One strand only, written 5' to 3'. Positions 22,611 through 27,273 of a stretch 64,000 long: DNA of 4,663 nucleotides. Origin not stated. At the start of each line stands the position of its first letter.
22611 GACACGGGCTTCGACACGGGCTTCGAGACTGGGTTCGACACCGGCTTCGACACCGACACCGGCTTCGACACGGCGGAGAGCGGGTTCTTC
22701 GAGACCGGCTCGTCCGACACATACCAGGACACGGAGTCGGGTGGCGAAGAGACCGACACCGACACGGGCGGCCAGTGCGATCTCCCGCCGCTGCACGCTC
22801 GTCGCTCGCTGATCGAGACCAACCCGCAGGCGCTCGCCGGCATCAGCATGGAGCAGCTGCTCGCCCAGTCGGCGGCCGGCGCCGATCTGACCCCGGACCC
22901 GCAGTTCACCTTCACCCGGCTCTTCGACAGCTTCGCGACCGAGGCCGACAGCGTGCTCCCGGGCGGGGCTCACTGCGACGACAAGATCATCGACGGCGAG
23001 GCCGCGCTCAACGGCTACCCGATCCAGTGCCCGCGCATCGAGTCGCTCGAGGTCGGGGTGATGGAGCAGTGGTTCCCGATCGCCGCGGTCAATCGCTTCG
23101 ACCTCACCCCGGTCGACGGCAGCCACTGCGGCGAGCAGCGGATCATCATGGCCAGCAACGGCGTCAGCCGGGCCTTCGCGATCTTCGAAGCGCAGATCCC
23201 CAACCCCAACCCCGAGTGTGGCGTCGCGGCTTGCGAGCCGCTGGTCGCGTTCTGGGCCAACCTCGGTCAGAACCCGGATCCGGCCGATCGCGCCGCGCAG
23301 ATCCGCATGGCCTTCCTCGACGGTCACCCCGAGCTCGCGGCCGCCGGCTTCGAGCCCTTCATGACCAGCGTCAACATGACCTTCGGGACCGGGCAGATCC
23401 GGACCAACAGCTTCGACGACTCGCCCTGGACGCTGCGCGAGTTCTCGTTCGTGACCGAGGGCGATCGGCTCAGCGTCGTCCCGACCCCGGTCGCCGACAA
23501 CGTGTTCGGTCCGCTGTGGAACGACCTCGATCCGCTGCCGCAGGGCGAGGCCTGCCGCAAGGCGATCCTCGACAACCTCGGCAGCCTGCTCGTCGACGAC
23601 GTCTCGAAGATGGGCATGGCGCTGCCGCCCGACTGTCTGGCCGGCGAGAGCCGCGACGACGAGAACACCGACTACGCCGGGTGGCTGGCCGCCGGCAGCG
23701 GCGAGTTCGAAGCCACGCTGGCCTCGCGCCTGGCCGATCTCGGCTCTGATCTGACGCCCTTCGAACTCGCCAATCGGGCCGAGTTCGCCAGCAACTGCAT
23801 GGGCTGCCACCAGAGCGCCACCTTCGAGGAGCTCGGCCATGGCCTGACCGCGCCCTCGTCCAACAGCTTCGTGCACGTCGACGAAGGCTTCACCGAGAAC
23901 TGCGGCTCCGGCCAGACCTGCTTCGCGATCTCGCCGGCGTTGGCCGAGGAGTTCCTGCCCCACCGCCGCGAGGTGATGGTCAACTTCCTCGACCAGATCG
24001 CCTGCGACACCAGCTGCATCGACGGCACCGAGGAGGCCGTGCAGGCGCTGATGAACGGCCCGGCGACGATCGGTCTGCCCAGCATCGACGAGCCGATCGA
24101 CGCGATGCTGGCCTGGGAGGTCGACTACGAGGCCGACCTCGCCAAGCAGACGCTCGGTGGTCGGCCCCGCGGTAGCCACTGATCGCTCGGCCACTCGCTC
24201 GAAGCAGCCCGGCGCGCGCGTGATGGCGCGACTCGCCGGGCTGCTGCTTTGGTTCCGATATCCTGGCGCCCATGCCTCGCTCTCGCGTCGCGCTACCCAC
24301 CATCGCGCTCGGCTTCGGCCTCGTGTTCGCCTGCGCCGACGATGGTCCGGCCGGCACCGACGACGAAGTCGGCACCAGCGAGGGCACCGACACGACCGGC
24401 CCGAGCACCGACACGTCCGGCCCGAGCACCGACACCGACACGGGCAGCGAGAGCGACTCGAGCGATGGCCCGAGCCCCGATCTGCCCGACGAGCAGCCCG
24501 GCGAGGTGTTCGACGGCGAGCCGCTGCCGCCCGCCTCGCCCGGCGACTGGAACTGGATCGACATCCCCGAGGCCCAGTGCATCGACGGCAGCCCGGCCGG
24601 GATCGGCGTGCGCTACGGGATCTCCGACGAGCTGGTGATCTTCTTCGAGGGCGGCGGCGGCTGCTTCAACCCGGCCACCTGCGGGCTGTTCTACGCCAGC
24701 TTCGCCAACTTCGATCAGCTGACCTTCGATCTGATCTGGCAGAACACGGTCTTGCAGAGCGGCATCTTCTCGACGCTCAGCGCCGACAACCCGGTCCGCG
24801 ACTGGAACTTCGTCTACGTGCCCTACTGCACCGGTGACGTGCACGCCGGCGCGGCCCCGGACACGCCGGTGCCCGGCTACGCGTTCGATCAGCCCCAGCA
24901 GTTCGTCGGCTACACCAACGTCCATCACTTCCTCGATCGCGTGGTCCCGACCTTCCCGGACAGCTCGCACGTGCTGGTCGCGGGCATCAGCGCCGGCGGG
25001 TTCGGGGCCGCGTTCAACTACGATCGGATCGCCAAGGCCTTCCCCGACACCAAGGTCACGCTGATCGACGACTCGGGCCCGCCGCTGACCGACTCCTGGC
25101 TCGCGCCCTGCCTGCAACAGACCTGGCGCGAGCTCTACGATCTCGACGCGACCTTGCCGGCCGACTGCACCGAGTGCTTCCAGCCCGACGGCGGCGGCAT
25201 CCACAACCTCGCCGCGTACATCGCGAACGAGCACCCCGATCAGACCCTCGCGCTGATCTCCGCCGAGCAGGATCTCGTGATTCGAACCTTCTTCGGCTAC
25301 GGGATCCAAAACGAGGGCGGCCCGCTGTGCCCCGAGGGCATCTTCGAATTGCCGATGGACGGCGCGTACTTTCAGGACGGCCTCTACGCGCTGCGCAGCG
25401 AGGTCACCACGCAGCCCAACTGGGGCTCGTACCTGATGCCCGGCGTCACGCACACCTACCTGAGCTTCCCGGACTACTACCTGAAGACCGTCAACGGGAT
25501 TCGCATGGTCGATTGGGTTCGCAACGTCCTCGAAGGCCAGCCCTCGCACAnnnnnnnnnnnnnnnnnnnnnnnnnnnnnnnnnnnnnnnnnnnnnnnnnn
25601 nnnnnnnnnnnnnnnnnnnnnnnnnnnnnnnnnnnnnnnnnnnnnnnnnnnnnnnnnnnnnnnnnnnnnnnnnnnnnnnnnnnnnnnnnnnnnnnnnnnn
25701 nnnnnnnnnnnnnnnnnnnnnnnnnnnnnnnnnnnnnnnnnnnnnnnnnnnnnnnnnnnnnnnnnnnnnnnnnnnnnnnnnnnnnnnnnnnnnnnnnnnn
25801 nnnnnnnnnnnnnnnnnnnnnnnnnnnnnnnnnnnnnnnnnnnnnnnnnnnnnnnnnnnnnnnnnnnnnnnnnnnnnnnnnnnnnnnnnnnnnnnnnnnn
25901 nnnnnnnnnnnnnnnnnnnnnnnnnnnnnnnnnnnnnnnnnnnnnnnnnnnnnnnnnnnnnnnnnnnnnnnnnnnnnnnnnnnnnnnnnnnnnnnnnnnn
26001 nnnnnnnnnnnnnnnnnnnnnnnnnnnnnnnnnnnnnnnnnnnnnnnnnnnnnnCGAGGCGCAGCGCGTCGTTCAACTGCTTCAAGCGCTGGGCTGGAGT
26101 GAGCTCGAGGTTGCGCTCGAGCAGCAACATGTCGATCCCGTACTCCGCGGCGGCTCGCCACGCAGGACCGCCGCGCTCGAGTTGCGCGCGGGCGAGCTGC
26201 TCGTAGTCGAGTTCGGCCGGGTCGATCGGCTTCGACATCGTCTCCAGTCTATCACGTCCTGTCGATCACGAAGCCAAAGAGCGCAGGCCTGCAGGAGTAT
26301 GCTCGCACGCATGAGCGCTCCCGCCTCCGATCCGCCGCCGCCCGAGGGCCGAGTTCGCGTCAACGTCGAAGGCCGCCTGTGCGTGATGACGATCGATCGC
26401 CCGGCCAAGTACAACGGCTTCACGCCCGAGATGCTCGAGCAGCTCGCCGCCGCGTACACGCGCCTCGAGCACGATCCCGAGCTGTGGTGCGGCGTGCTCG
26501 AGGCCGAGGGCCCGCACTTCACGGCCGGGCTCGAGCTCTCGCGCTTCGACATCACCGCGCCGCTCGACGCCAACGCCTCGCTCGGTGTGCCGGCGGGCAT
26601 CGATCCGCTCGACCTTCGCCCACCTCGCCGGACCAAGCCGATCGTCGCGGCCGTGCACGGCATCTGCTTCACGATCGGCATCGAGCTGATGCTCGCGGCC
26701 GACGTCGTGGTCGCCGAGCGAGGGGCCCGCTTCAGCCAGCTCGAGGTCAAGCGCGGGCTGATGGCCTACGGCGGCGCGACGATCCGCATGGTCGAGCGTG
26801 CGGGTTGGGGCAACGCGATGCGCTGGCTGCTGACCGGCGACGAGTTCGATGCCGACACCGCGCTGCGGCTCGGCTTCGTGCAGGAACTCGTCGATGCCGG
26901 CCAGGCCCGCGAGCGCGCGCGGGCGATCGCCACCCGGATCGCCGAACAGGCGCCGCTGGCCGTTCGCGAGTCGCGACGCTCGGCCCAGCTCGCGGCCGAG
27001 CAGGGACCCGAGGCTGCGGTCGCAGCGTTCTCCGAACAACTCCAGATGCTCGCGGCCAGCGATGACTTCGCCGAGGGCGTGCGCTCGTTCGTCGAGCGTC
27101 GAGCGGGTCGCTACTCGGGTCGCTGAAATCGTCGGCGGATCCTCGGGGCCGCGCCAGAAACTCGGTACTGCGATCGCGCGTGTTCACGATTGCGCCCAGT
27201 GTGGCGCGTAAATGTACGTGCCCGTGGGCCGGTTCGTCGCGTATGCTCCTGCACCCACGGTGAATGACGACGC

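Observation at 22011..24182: Lipoprotein with a perfect (TGFE/TGFD)n repeat array and a CxxCH heme-binding motif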

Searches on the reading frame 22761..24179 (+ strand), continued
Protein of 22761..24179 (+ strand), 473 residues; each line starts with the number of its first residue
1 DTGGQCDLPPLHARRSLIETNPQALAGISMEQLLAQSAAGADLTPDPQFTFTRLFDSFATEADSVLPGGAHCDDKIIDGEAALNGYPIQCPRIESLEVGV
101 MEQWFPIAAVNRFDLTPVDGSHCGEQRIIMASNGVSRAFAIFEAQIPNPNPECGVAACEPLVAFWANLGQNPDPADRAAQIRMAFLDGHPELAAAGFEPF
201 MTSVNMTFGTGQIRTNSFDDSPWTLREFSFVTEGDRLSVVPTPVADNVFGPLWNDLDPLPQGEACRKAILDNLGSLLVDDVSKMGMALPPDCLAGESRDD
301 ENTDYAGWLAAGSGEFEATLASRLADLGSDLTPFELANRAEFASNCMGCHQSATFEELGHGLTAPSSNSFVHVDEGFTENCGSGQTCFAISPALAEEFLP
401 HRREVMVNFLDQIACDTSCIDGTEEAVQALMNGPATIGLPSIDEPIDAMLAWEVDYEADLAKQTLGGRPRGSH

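Call 53: search_protein_families(library=pfam, proteins=[P0253, P0302, P0332, P0263, P0359, P0285, P0293, P0279, P0338], max_evalue=0.001)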
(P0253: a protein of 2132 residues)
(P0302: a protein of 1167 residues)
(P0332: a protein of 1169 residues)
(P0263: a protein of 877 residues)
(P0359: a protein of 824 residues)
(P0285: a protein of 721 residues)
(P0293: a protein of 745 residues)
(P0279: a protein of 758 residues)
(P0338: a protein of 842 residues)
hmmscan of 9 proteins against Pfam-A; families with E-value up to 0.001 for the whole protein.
P0253 (2132 aa): 7 families
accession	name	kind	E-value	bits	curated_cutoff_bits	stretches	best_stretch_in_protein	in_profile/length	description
PF13385.13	Laminin_G_3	-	2.8e-88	294.2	27.6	3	1566-1724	1-151/151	Concanavalin A-like lectin/glucanases superfamily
PF09118.17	GO-like_E_set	-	2.8e-20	72.9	25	1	440-534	1-100/100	Galactose oxidase-like, Early set domain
PF07250.17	Glyoxal_oxid_N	-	2.1e-07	30.9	37.5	1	111-186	65-144/243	Glyoxal oxidase N-terminus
PF02210.31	Laminin_G_2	-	8.3e-06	26.7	22.9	0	1640-1687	43-89/126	Laminin G domain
PF06439.18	3keto-disac_hyd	-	2.4e-05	24.9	26.8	0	929-967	118-156/187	3-keto-disaccharide hydrolase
PF22925.3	TS_C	-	4.6e-05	23.6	27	0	1649-1678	128-158/202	Trans-sialidase, C-terminal domain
PF00054.30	Laminin_G_1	-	5.5e-05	23.8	24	0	1633-1674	35-76/131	Laminin G domain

P0302 (1167 aa): 4 families
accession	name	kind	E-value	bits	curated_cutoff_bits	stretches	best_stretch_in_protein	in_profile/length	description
PF25390.1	WD40_RLD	-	1e-194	647.3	150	3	703-1025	22-363/363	RCC1-like domain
PF00415.24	RCC1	-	3.3e-149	485.9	21.7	13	879-926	1-50/50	Regulator of chromosome condensation (RCC1) repeat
PF13540.12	RCC1_2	-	3.9e-123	399.1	22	13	510-539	1-30/30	Regulator of chromosome condensation (RCC1) repeat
PF25384.1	Alsin_RLD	-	1.8e-23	84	100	0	811-894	220-308/405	Alsin RCC1-like domain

P0332 (1169 aa): 2 families
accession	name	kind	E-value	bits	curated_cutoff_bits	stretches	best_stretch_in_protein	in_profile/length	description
PF00200.28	Disintegrin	-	5.2e-101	332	35.1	16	321-351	45-75/75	Disintegrin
PF21299.2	ADAM10_Cys-rich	-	2.3e-07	31.9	28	0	385-405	35-55/56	ADAM10, cysteine-rich domain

P0263 (877 aa): 1 family
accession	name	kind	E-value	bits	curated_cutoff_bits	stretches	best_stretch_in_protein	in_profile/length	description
PF02369.22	Big_1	-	2.4e-07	31.2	34.9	1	484-557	2-79/93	Bacterial Ig-like domain (group 1)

P0359 (824 aa): 2 families
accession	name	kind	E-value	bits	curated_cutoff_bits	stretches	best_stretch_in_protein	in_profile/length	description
PF13517.12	FG-GAP_3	-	7.8e-17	62.1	26.9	2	636-700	1-59/61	FG-GAP-like repeat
PF01839.29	FG-GAP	-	4.3e-11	42.9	22.1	0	517-534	2-19/37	FG-GAP repeat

P0285 (721 aa): 2 families
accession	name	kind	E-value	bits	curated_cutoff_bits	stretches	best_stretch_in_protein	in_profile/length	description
PF00652.28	Ricin_B_lectin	-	7.7e-29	100.9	29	1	465-587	7-126/126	Ricin-type beta-trefoil lectin domain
PF14200.12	RicinB_lectin_2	-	3.5e-25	88.9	25.6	3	510-572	19-84/89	Ricin-type beta-trefoil lectin domain-like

P0293 (745 aa): 0 families

P0279 (758 aa): 3 families
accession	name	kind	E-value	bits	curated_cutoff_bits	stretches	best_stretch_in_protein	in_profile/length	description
PF13517.12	FG-GAP_3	-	6e-19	68.8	26.9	2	664-722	1-60/61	FG-GAP-like repeat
PF01839.29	FG-GAP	-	4.8e-12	45.9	22.1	0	708-723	5-20/37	FG-GAP repeat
PF12256.14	TcdB_toxin_midN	-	0.00047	19.9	24.8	0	703-733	25-59/181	Insecticide toxin TcdB middle/N-terminal region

P0338 (842 aa): 0 families

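Call 59: search_solved_structures(query=A1, max_evalue=10, show_alignments=3)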
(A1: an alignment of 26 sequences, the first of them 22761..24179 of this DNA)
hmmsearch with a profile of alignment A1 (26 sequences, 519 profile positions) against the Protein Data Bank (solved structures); distinct sequences matched with E-value up to 10: 2.
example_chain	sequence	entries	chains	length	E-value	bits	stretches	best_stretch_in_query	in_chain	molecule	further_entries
9hrk_A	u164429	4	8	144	0.54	12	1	385-403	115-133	Cytochrome P460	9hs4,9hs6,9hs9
6hiu_B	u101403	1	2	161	0.63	11.8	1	385-403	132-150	Cytochrome P460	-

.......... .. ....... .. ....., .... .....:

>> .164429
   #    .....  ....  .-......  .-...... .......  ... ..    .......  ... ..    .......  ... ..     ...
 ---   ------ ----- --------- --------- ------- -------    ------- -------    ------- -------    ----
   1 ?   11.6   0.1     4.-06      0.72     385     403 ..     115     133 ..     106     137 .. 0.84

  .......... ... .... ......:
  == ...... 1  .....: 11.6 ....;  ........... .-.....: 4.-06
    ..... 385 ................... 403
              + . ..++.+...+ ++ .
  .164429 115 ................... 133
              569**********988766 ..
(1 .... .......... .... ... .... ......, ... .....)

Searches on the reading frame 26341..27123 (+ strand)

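Call 80: search_protein_families(library=pfam, proteins=[window:26341-27123:+], max_evalue=0.001)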
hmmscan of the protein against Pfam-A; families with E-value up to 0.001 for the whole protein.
window:26341-27123:+ (261 aa): 2 families
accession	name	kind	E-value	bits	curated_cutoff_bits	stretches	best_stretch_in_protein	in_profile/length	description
PF00378.25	ECH_1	-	1.2e-37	130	27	1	11-259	4-249/251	Enoyl-CoA hydratase/isomerase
PF16113.10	ECH_2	-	1.4e-15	58.1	27.2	1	14-187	2-175/335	Enoyl-CoA hydratase/isomerase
